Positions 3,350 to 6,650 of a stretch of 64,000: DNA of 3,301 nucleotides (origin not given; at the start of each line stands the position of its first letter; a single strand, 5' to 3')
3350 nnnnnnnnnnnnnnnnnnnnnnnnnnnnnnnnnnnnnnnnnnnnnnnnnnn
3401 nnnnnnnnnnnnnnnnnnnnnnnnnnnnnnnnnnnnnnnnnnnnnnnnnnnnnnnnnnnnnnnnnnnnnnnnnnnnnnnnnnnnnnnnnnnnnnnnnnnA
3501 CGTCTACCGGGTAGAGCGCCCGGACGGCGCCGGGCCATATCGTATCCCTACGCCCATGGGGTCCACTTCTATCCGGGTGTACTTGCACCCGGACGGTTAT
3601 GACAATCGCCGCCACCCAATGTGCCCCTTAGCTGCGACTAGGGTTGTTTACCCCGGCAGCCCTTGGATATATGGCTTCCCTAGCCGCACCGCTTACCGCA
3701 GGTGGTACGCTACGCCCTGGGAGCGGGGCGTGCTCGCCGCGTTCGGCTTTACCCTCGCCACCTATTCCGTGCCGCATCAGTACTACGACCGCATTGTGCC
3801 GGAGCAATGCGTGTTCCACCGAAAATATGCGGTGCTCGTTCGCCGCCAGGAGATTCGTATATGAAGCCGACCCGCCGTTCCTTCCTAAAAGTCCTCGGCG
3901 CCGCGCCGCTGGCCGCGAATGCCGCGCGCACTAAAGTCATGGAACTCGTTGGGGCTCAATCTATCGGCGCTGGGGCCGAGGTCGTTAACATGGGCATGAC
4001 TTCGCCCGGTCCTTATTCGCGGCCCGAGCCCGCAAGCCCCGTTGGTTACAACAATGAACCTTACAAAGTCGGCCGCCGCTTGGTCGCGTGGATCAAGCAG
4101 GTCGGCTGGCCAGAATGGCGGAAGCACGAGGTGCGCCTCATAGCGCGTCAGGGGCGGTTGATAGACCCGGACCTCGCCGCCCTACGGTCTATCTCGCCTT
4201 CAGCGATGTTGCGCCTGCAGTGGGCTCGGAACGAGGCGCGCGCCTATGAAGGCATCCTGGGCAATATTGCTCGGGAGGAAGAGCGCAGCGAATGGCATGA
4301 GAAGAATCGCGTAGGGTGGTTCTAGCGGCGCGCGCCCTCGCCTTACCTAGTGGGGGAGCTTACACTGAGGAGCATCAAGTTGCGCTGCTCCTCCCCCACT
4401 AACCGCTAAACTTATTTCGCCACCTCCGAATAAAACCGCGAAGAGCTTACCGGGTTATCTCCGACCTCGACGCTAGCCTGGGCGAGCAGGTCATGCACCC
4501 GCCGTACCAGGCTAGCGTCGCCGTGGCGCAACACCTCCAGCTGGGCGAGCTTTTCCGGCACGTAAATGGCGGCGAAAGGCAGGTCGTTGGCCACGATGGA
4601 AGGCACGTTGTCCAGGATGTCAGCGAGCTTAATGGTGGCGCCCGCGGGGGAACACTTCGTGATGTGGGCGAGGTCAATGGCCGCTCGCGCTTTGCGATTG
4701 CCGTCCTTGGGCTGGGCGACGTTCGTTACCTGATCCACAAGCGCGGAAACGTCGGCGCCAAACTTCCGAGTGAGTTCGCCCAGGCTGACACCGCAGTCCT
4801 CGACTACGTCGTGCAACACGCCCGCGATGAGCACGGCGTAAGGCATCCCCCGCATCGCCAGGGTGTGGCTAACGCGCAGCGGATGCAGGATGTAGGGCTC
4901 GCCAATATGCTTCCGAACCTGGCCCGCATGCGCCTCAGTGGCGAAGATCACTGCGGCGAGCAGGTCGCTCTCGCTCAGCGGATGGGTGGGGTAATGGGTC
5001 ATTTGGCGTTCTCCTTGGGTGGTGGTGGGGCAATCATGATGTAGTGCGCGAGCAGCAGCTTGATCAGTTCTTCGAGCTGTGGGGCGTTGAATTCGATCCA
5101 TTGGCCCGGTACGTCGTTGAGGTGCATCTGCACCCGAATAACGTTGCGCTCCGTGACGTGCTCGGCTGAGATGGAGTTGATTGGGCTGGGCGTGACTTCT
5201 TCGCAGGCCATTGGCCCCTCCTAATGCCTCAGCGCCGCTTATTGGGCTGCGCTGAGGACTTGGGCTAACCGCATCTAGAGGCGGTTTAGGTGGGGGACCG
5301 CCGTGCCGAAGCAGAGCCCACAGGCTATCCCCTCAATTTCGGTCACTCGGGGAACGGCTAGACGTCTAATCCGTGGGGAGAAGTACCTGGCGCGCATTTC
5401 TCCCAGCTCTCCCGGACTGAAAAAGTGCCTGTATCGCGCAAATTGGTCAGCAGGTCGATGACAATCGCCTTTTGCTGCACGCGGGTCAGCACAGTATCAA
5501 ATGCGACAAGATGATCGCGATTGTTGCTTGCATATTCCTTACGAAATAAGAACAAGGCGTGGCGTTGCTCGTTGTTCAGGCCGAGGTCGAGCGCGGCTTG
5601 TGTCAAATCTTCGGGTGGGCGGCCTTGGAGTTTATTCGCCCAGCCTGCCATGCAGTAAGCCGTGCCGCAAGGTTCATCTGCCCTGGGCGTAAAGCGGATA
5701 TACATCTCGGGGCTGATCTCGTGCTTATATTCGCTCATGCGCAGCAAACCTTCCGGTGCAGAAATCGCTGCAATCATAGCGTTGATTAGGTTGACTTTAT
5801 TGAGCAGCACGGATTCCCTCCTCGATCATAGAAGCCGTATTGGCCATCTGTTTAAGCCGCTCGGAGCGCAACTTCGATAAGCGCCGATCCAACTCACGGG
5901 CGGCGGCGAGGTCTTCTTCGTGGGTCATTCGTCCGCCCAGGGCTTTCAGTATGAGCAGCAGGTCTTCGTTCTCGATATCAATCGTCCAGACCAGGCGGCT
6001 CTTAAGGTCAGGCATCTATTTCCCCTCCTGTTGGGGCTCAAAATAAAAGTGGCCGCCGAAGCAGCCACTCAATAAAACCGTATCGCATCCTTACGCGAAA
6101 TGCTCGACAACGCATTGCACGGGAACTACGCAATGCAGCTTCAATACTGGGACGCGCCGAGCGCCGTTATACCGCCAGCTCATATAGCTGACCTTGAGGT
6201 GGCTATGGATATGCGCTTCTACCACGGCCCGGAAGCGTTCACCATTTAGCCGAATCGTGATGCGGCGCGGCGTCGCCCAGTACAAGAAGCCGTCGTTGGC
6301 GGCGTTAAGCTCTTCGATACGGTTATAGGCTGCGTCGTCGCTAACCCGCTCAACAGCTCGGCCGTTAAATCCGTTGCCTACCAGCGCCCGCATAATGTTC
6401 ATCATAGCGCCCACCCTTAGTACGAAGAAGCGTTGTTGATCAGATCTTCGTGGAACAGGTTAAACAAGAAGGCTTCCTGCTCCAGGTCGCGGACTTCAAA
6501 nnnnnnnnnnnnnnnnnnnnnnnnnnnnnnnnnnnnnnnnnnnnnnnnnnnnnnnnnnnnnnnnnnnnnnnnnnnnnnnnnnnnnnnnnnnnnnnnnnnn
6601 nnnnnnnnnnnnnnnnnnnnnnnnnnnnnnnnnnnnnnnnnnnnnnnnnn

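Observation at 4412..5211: Phage-encoded small alarmone hydrolase (HD domain) translationally coupled to a 70-aa ORF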

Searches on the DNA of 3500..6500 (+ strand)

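Call 8: search_dna_similar(query=window:3500-6500:+, collection=phages, mode=near)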
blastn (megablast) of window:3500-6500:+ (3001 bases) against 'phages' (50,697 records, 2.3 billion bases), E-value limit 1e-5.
No match.
